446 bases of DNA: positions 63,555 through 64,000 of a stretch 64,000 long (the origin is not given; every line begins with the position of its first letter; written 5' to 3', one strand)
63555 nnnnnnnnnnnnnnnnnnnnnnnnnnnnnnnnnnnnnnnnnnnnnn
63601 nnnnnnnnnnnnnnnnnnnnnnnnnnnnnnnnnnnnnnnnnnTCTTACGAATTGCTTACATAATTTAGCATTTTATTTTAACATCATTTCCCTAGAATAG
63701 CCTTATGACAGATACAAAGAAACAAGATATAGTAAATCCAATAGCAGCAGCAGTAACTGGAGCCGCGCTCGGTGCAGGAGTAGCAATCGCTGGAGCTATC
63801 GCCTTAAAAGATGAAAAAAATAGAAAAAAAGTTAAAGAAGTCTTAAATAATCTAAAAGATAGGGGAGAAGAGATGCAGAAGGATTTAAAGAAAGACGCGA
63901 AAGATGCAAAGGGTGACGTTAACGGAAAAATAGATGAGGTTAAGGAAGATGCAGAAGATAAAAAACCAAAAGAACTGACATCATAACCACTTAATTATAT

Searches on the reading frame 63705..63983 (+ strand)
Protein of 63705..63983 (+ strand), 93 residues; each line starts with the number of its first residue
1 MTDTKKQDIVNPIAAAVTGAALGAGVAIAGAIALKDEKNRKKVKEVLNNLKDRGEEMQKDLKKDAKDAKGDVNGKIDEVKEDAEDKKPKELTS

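Call 86: search_protein_families(library=pfam, proteins=[window:63705-63983:+], max_evalue=1)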
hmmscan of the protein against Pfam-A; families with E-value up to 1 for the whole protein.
window:63705-63983:+ (93 aa): 6 families
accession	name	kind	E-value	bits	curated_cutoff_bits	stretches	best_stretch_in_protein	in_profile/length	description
PF01442.23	Apolipoprotein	-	0.0044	17.2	90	1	41-86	66-111/190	Apolipoprotein A1/A4/E domain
PF11021.13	DUF2613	-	0.02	15.4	22.1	1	11-37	5-32/55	Protein of unknown function (DUF2613)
PF18829.7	Importin_rep_6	-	0.076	13.8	23.9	1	21-85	8-71/110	Importin repeat 6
PF06103.16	DUF948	-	0.082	13.5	37.2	1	13-81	1-72/89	Bacterial protein of unknown function (DUF948)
PF11998.13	DUF3493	-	0.18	12.4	27.1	1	15-50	25-61/79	Low psii accumulation1 / Rep27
PF12732.12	YtxH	-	0.19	12.6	37.5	0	14-83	2-70/71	YtxH-like protein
